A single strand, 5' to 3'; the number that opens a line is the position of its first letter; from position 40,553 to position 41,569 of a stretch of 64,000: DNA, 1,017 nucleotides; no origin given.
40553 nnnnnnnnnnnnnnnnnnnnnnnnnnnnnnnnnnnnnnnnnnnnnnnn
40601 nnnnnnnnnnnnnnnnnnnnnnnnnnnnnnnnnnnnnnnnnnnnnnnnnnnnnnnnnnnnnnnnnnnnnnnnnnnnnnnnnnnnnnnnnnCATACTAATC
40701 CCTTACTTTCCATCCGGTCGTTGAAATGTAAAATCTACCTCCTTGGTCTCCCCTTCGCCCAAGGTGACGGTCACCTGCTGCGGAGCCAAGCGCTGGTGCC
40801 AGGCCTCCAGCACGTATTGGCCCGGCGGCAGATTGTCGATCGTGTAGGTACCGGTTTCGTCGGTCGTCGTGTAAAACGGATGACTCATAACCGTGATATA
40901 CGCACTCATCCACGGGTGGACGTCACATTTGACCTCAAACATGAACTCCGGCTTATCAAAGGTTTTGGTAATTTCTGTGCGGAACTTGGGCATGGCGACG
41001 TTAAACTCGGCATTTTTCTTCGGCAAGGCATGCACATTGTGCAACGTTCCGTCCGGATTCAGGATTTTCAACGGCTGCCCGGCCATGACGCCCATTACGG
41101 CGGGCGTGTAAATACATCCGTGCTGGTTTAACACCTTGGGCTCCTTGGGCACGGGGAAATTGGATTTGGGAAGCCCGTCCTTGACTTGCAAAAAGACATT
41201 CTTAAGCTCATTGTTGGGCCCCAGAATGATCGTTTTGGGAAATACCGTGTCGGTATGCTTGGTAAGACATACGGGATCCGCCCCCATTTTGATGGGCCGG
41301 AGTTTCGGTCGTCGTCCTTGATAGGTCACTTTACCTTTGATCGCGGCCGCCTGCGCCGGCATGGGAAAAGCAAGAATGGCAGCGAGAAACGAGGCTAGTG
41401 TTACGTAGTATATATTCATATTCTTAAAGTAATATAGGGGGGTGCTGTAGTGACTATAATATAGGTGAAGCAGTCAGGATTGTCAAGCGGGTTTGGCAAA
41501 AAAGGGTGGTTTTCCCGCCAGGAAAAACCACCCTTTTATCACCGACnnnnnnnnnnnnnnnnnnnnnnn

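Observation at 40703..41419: Secreted beta-sandwich protein with a possible type-1 copper site directly upstream of coxA; coxB lacks a cytochrome c domain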

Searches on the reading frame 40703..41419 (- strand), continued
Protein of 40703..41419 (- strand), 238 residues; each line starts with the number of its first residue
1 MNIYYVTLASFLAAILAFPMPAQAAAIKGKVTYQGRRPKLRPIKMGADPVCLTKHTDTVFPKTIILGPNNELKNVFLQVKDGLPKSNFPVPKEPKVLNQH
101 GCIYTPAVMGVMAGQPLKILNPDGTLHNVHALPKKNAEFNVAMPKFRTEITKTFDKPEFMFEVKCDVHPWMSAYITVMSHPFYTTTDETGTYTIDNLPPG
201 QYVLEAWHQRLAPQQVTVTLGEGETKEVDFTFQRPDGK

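Call 57: find_encoding_contigs(protein=P0284, flank=8000, max_places=2)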
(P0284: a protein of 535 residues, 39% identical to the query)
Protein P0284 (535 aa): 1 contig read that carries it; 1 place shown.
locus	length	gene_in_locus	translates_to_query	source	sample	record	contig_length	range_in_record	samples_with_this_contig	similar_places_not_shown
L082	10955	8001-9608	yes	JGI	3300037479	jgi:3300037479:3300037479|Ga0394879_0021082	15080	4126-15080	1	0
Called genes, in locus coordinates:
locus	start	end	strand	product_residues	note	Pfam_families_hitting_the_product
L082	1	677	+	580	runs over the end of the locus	PF01578:Cytochrom_C_asm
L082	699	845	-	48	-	-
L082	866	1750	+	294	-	PF13513:HEAT_EZ (faint), PF02985:HEAT (faint), PF03130:HEAT_PBS (faint), PF13646:HEAT_2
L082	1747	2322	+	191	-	PF00355:Rieske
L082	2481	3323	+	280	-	PF00033:Cytochrome_B, PF14358:DUF4405 (weak), PF13631:Cytochrom_B_N_2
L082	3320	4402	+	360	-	PF00032:Cytochrom_B_C (weak)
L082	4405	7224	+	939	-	PF02433:FixO (faint), PF14522:Cytochrome_C7 (faint), PF14537:Cytochrom_c3_2 (faint), PF13442:Cytochrome_CBB3 (weak), PF00034:Cytochrom_C (weak)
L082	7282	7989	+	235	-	PF13620:CarboxypepD_reg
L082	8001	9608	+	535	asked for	PF13473:Cupredoxin_1 (faint), PF13620:CarboxypepD_reg, PF13715:CarbopepD_reg_2 (weak), PF02790:COX2_TM, PF00116:COX2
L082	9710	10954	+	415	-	?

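Call 61: search_protein_families(library=pfam, proteins=[L029:2650-5787:+, L029:5819-6640:+, L029:7269-8222:+, L029:8345-9658:+, L029:9665-10636:+, L029:10944-11828:+, L029:11874-12554:+, L029:12965-13966:+, L029:13788-14981:+, L029:15013-16332:+], max_evalue=0.0001)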
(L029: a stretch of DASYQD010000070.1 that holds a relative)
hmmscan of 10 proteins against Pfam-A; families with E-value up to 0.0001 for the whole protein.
L029:2650-5787:+ (1045 aa): 5 families
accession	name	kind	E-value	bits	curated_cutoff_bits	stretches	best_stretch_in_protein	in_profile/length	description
PF09334.17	tRNA-synt_1g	-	1.9e-109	366.5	20.1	2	485-697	176-390/391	tRNA synthetases class I (M)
PF01588.26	tRNA_bind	-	2.4e-30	104.9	27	1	951-1043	1-96/96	Putative tRNA binding domain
PF00133.28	tRNA-synt_1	-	6e-20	71.8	22.7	2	330-548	17-244/414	tRNA synthetases class I (I, L, M and V)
PF01406.26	tRNA-synt_1e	-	8.7e-13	48.7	27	1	347-455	19-126/301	tRNA synthetases class I (C) catalytic domain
PF19303.5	Anticodon_3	-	5.2e-09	36.6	23.5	1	724-812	19-105/152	Anticodon binding domain of methionyl tRNA ligase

L029:5819-6640:+ (273 aa): 1 family
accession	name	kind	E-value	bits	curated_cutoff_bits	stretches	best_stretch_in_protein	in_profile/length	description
PF01026.27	TatD_DNase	-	1.6e-72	244.4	27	1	15-265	1-253/253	TatD related DNase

L029:7269-8222:+ (317 aa): 0 families

L029:8345-9658:+ (437 aa): 0 families

L029:9665-10636:+ (323 aa): 4 families
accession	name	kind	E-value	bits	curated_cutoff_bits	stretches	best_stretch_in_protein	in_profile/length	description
PF13620.12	CarboxypepD_reg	-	6.5e-10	39.7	32.3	1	271-319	32-81/82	Carboxypeptidase regulatory-like domain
PF14686.12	fn3_3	-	2.5e-06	27.6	24.4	1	275-314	33-74/75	Polysaccharide lyase family 4, domain II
PF13715.12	CarbopepD_reg_2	-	2e-05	25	32.2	1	271-320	28-77/88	CarboxypepD_reg-like domain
PF09430.16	EMC7_beta-sandw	-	8.4e-05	23.2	26.6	0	267-314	19-66/122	ER membrane protein complex subunit 7, beta-sandwich domain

L029:10944-11828:+ (294 aa): 0 families

L029:11874-12554:+ (226 aa): 0 families

L029:12965-13966:+ (333 aa): 0 families

L029:13788-14981:+ (397 aa): 0 families

L029:15013-16332:+ (439 aa): 3 families
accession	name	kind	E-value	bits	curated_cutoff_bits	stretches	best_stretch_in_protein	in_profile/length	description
PF01170.24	UPF0020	-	7.9e-36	124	22.3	1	204-421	1-195/197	RMKL-like, methyltransferase domain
PF22020.1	RlmL_1st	-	2.4e-15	56.7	27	1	39-94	1-55/55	RlmL ferredoxin-like domain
PF02926.22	THUMP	-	4e-15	56.4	20.6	1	107-181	6-76/84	THUMP domain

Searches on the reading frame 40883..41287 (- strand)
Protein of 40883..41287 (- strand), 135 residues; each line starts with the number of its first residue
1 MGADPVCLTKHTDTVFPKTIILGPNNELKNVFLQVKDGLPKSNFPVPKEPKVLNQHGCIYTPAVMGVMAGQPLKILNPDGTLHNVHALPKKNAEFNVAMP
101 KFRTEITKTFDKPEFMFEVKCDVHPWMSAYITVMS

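Call 33: search_protein_families(library=pfam, proteins=[window:40883-41287:-], max_evalue=10)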
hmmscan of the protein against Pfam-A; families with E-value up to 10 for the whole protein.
seq(135 aa): 0 families
